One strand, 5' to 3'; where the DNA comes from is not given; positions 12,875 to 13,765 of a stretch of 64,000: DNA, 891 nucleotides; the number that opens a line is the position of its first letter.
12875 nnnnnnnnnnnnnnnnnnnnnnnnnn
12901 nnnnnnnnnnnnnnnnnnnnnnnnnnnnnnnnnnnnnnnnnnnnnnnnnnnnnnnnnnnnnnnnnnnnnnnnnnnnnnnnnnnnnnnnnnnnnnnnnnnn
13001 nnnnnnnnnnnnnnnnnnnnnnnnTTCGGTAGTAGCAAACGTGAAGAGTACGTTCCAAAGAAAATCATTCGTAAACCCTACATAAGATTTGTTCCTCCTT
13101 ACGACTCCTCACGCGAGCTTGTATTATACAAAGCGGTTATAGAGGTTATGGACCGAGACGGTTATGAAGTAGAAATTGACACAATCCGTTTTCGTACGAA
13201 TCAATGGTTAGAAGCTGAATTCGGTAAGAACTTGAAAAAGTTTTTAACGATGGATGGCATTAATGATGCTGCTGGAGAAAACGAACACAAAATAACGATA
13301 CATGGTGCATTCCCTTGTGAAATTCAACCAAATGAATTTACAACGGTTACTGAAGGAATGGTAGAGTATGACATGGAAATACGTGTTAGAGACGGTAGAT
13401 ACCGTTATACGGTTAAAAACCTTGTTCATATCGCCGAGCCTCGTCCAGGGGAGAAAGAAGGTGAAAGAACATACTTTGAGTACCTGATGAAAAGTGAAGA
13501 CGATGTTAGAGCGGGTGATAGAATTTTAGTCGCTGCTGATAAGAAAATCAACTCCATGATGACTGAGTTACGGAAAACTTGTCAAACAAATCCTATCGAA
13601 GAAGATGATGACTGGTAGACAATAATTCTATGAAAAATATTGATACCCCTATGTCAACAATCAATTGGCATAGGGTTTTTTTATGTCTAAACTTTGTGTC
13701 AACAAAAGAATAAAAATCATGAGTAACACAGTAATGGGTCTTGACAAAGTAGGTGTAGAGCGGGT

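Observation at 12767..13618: Secreted protein with an extreme Asp/Tyr/Ser-rich acidic tract encoded by a short tandem DNA repeat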

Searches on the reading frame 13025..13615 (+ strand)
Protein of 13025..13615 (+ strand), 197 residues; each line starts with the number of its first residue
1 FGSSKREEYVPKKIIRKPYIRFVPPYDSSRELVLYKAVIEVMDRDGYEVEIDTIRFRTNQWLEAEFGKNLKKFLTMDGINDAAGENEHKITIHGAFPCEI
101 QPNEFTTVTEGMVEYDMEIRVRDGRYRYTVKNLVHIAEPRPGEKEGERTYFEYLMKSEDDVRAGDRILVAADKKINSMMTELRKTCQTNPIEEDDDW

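Call 7: find_homologous_proteins(query=window:13025-13615:+)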
Query seq(197 aa) (197 aa): 33 proteins with E <= 0.001 among 136 candidates.
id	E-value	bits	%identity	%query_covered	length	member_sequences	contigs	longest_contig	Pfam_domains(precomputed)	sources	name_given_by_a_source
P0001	2.5e-126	437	98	100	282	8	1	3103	PF14730.12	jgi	-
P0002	2.4e-117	407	90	100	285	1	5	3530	PF14730.12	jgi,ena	-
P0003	2.5e-110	384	84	100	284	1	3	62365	PF14730.12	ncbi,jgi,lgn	ncbi:MAG: hypothetical protein ACI9JN_000032 [Bacteroidia bacterium]|jgi:hypothetical protein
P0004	6.7e-109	380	81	100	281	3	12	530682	-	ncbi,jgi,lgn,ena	-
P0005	1.4e-108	379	82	100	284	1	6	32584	-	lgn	-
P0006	2.1e-108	378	83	100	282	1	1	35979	-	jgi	jgi:hypothetical protein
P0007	3.1e-106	371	81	100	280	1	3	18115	PF14730.12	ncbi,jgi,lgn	ncbi:MAG: hypothetical protein ACI8SE_000185 [Bacteroidia bacterium]|jgi:hypothetical protein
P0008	1.4e-101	356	80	97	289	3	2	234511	PF14730.12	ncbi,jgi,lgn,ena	-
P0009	3.9e-101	354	79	99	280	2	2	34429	-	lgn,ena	-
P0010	1.4e-99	349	76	100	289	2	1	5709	PF14730.12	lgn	-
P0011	4.6e-99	348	78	99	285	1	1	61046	PF14730.12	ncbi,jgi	-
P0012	4.8e-99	348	75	100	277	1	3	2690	-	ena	-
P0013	5.3e-98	344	74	100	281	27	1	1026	PF14730.12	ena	-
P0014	3.8e-96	338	74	97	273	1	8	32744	PF14730.12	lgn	-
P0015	7.4e-89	314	69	97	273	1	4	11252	PF14730.12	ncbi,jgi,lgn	ncbi:MAG: hypothetical protein ACI8ZN_002025 [Bacteroidia bacterium]|jgi:hypothetical protein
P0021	1.6e-78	281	63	100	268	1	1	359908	PF14730.12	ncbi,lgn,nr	ncbi:MAG: DUF4468 domain-containing protein [Bacteroidetes bacterium]|nr:DUF4468 domain-containing p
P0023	3.3e-70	254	59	95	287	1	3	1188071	-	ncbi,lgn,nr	ncbi:MAG: hypothetical protein H6607_08400 [Flavobacteriales bacterium]|nr:hypothetical protein [Fla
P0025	4.8e-68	247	59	93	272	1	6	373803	PF14730.12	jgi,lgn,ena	-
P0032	2.0e-61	225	57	91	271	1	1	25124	PF14730.12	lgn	-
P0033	1.7e-60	222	58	90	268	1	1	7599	PF14730.12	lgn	-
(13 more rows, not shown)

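Call 15: find_encoding_contigs(protein=P0004, flank=6000, max_places=2)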
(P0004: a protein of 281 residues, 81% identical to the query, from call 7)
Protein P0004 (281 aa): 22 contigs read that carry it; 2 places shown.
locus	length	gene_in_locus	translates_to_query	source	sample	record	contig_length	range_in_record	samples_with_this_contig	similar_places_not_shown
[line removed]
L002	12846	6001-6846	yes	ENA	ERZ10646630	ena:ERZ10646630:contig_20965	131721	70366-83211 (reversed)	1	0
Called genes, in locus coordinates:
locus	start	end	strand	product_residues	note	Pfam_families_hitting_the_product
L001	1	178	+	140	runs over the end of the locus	?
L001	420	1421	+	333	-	PF13641:Glyco_tranf_2_3, PF00535:Glycos_transf_2, PF10111:Glyco_tranf_2_2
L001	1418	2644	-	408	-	PF28548:4TM_phosphoesterase, PF00149:Metallophos, PF12850:Metallophos_2 (weak)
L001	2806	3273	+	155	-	PF22381:Staph_reg_Sar_Rot (weak), PF01047:MarR (weak)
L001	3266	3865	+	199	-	PF04264:YceI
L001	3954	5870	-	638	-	PF17900:Peptidase_M1_N, PF01433:Peptidase_M1, PF09127:Leuk-A4-hydro_C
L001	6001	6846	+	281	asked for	-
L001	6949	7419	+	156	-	PF00210:Ferritin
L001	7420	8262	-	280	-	PF13640:2OG-FeII_Oxy_3, PF13661:2OG-FeII_Oxy_4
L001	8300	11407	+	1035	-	PF11028:TMEM260_N, PF28497:DUF8416, PF28495:TMEM260_2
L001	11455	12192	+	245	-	PF08032:SpoU_sub_bind, PF00588:SpoU_methylase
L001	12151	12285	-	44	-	-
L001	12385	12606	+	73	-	PF11387:DUF2795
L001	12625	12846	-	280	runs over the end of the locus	PF00561:Abhydrolase_1, PF12146:Hydrolase_4, PF12697:Abhydrolase_6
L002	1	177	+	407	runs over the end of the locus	-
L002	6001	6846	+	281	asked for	-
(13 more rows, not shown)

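Call 16: find_encoding_contigs(protein=P0021, flank=6000, max_places=2)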
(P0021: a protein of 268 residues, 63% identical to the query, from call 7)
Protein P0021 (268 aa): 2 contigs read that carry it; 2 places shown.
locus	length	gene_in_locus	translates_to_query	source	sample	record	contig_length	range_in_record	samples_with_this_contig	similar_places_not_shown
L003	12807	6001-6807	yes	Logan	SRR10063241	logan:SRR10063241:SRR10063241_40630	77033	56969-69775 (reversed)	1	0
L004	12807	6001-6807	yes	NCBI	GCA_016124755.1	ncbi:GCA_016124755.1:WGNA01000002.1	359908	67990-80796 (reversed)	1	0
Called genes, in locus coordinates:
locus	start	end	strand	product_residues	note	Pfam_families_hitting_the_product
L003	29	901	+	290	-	PF13275:S4_2 (faint), PF01479:S4, PF00849:PseudoU_synth_2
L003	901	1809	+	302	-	PF02899:Phage_int_SAM_1, PF00589:Phage_integrase, PF22823:MrpR_C_cat (weak)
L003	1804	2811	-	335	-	PF02016:Peptidase_S66, PF17676:Peptidase_S66C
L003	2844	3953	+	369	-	PF02771:Acyl-CoA_dh_N, PF02770:Acyl-CoA_dh_M, PF00441:Acyl-CoA_dh_1, PF08028:Acyl-CoA_dh_2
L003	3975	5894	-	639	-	PF17900:Peptidase_M1_N, PF01433:Peptidase_M1, PF09127:Leuk-A4-hydro_C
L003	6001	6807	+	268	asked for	PF14730:DUF4468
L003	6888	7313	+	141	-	PF00210:Ferritin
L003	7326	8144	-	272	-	PF13640:2OG-FeII_Oxy_3, PF13661:2OG-FeII_Oxy_4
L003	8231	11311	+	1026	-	PF11028:TMEM260_N, PF28497:DUF8416, PF28495:TMEM260_2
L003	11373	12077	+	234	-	PF08032:SpoU_sub_bind, PF00588:SpoU_methylase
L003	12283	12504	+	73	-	PF11387:DUF2795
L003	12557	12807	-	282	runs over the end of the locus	PF00561:Abhydrolase_1, PF12146:Hydrolase_4 (weak), PF12697:Abhydrolase_6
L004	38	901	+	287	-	PF13275:S4_2 (faint), PF01479:S4, PF00849:PseudoU_synth_2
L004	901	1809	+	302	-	PF02899:Phage_int_SAM_1, PF00589:Phage_integrase, PF22823:MrpR_C_cat (weak)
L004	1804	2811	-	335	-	PF02016:Peptidase_S66, PF17676:Peptidase_S66C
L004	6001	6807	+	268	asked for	PF14730:DUF4468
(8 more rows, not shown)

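Call 17: find_encoding_contigs(protein=P0025, flank=6000, max_places=2)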
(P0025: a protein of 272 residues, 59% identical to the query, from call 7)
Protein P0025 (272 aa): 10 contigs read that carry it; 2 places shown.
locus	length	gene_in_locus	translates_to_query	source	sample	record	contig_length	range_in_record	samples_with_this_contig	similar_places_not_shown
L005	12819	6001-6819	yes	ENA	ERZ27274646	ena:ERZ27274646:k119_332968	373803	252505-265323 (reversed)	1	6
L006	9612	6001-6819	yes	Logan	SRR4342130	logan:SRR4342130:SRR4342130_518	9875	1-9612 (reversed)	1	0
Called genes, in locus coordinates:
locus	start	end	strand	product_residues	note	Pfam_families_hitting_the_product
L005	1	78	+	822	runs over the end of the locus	PF05359:DUF748 (weak)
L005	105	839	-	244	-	PF13852:DUF4197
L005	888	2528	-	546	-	PF19494:DUF6029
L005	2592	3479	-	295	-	PF00924:MS_channel_2nd, PF21082:MS_channel_3rd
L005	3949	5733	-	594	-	PF17900:Peptidase_M1_N, PF01433:Peptidase_M1, PF09127:Leuk-A4-hydro_C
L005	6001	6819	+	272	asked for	PF14730:DUF4468 (weak)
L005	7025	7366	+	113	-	PF03551:PadR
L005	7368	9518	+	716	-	PF04024:PspC, PF22571:LiaI-LiaF-TM_PspC (weak), PF22744:Toast-rack_PspC-Cterm, PF10988:DUF2807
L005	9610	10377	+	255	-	PF00106:adh_short, PF08659:KR, PF23441:SDR (weak), PF13561:adh_short_C2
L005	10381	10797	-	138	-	-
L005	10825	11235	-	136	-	PF04134:DCC1-like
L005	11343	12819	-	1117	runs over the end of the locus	PF24269:DUF7467, PF18962:Por_Secre_tail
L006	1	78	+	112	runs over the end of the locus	?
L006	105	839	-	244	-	PF13852:DUF4197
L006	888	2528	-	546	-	PF19494:DUF6029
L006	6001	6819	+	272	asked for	PF14730:DUF4468 (weak)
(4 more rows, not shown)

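Call 19: find_encoding_contigs(protein=P0023, flank=6000, max_places=1)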
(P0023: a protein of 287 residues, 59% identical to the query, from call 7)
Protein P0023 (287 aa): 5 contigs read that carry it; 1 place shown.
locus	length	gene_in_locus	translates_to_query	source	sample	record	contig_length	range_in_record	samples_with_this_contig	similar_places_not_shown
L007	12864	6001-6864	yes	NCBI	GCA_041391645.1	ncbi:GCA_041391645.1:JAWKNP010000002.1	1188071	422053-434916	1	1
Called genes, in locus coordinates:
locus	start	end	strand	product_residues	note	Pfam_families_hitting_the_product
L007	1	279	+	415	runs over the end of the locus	PF01483:P_proprotein (weak), PF01186:Lysyl_oxidase (weak)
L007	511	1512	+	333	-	PF10111:Glyco_tranf_2_2, PF13641:Glyco_tranf_2_3, PF00535:Glycos_transf_2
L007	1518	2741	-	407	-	PF28548:4TM_phosphoesterase, PF00149:Metallophos, PF12850:Metallophos_2 (weak)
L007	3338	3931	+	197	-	PF04264:YceI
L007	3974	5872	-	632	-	PF17900:Peptidase_M1_N, PF01433:Peptidase_M1, PF09127:Leuk-A4-hydro_C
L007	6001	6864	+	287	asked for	-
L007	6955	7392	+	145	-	PF00210:Ferritin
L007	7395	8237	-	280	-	PF13640:2OG-FeII_Oxy_3, PF13661:2OG-FeII_Oxy_4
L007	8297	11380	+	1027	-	PF11028:TMEM260_N, PF28497:DUF8416, PF28495:TMEM260_2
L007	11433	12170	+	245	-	PF08032:SpoU_sub_bind, PF00588:SpoU_methylase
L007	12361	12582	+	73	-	PF11387:DUF2795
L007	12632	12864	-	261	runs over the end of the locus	PF00561:Abhydrolase_1, PF12146:Hydrolase_4, PF12697:Abhydrolase_6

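Call 20: find_encoding_contigs(protein=P0032, flank=6000, max_places=1)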
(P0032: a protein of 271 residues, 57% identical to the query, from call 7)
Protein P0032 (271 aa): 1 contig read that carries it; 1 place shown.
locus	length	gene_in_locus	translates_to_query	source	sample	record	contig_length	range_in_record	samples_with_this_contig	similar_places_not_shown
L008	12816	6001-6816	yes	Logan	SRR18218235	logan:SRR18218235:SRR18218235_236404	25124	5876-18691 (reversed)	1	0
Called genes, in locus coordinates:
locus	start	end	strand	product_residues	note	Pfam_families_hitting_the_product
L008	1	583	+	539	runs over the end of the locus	PF13472:Lipase_GDSL_2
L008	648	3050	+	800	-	PF18911:PKD_4 (weak), PF00801:PKD (weak), PF18911:PKD_4, PF13585:CHU_C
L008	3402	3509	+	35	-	-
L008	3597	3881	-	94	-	PF01329:Pterin_4a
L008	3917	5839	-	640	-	PF17900:Peptidase_M1_N, PF01433:Peptidase_M1, PF09127:Leuk-A4-hydro_C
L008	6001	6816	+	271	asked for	PF14730:DUF4468 (weak)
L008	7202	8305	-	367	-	-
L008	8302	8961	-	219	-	-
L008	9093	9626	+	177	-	PF14730:DUF4468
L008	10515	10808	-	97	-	-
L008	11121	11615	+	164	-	PF03795:YCII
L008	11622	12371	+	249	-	PF01925:TauE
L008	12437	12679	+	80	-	PF02597:ThiS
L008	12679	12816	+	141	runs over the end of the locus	PF02391:MoaE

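Call 21: find_encoding_contigs(protein=P0033, flank=6000, max_places=1)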
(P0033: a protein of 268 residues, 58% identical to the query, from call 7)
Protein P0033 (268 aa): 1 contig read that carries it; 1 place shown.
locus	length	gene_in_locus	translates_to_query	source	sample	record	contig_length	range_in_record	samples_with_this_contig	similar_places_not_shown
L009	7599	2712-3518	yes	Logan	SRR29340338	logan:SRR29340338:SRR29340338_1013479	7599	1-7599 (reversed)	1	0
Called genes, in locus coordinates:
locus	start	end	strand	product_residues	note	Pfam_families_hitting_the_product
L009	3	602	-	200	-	?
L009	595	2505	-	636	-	PF17900:Peptidase_M1_N, PF01433:Peptidase_M1, PF09127:Leuk-A4-hydro_C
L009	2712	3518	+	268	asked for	PF14730:DUF4468 (faint)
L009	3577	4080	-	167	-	-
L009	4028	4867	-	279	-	PF02737:3HCDH_N, PF03446:NAD_binding_2 (weak), PF00725:3HCDH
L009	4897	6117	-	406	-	PF01551:Peptidase_M23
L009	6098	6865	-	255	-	PF14125:DUF4292, PF03550:LolB (faint)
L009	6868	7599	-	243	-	?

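Call 59: search_protein_families(library=pfam, proteins=[L008:9093-9623:+], max_evalue=0.01)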
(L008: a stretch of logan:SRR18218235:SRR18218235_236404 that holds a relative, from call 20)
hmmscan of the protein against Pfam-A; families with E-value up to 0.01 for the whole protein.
L008:9093-9623:+ (177 aa): 1 family
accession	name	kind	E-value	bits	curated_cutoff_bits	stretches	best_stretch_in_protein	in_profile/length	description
PF14730.11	DUF4468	-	1.1e-11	45.4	22.6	1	32-119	1-89/92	Domain of unknown function (DUF4468) with TBP-like fold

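Call 60: search_protein_representatives(protein=window:13049-13615:+)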
Query: 189 residues. Proteins with E-value up to 0.001 (for the whole library): 50; up to 1e-10: 39; up to 1e-30: 7. The best 50 are listed.
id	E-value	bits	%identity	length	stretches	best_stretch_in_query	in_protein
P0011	3.2e-98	343.1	79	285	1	1-189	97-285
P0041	1.4e-58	213.9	53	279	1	4-189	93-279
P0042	2.0e-44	167.8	46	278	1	5-189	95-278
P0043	5.3e-37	143.6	40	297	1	2-189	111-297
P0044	2.8e-35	137.9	43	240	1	6-189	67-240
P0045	4.0e-33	130.9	42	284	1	8-189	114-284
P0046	3.3e-32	127.9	40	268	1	3-189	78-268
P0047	1.1e-28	116.4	34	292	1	7-189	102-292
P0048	1.2e-27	113.1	37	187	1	17-189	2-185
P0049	2.1e-23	99.2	40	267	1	3-189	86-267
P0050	3.2e-22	95.3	35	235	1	4-189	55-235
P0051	1.0e-21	93.7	36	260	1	8-185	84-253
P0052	1.8e-20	89.6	36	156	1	40-189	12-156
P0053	3.5e-20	88.7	35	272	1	10-189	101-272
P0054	3.5e-20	88.7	33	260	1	3-188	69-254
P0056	4.5e-19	85.1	31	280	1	11-189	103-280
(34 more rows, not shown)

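Call 62: find_encoding_contigs(protein=P0043, flank=5000, max_places=1)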
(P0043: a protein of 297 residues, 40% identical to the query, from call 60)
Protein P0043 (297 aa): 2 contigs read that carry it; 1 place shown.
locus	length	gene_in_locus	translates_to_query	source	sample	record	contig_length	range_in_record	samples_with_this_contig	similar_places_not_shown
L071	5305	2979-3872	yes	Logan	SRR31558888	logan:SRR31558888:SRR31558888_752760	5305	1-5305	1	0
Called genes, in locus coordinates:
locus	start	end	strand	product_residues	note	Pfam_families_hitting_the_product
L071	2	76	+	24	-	?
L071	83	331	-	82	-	PF02700:PurS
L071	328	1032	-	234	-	PF01066:CDP-OH_P_transf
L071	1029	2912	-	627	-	PF17900:Peptidase_M1_N, PF01433:Peptidase_M1, PF09127:Leuk-A4-hydro_C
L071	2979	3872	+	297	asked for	PF14730:DUF4468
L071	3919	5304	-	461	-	?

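Call 65: find_encoding_contigs(protein=P0046, flank=5000, max_places=1)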
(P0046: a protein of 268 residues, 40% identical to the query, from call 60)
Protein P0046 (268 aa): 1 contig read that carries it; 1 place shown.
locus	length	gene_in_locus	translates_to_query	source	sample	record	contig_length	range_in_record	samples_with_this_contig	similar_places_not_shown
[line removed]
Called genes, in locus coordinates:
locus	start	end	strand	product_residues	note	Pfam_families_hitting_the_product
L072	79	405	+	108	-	PF22777:VKGC_lumenal_dom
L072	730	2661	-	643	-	PF17900:Peptidase_M1_N, PF01433:Peptidase_M1, PF09127:Leuk-A4-hydro_C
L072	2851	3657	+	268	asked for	PF14730:DUF4468 (weak)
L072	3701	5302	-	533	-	PF00916:Sulfate_transp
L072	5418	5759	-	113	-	-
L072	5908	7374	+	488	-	PF03321:GH3, PF23571:GH3_M, PF23572:GH3_C (weak)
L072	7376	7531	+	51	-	-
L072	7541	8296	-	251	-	PF01520:Amidase_3 (weak)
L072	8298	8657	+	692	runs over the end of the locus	PF00691:OmpA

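Call 66: find_encoding_contigs(protein=P0047, flank=5000, max_places=1)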
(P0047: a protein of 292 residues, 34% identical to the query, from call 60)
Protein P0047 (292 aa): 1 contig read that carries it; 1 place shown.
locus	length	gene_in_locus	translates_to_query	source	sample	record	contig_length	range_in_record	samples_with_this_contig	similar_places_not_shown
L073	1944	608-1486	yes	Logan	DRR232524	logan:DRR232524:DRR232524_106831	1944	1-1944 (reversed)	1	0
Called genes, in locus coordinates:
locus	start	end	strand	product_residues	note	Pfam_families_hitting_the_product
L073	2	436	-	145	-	?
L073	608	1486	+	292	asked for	PF14730:DUF4468 (weak)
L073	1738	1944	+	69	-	?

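Call 67: find_encoding_contigs(protein=P0044, flank=5000, max_places=1)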
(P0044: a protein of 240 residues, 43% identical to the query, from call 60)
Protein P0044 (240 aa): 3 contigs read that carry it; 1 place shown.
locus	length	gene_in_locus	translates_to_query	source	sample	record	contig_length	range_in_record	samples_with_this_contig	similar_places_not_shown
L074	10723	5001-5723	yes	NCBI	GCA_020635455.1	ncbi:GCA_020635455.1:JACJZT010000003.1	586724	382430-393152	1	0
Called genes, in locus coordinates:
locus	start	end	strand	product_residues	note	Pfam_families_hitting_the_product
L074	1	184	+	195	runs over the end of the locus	PF00255:GSHPx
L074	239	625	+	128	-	PF04379:DUF525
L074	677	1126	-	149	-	PF00578:AhpC-TSA, PF08534:Redoxin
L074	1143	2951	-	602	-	PF01551:Peptidase_M23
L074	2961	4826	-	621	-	PF17900:Peptidase_M1_N, PF01433:Peptidase_M1, PF09127:Leuk-A4-hydro_C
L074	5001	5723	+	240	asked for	PF14730:DUF4468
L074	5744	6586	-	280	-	PF01613:Flavin_Reduct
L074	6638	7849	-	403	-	PF00364:Biotin_lipoyl, PF02817:E3_binding, PF00198:2-oxoacid_dh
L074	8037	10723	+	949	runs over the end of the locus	PF13620:CarboxypepD_reg, PF13715:CarbopepD_reg_2, PF14905:OMP_b-brl_3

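Call 68: find_encoding_contigs(protein=P0050, flank=5000, max_places=1)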
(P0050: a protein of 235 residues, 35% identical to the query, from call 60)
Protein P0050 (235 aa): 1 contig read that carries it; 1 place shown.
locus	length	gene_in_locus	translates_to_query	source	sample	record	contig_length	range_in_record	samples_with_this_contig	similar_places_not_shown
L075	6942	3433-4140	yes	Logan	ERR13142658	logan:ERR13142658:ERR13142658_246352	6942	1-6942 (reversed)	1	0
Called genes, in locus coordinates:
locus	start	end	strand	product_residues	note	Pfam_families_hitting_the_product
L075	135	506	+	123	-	PF22544:HYDIN_VesB_CFA65-like_Ig, PF07610:DUF1573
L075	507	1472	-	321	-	PF00291:PALP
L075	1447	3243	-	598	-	PF17900:Peptidase_M1_N, PF01433:Peptidase_M1, PF09127:Leuk-A4-hydro_C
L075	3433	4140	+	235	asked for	PF14730:DUF4468 (faint)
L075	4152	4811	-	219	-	PF04263:TPK_catalytic, PF04265:TPK_B1_binding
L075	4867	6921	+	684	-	-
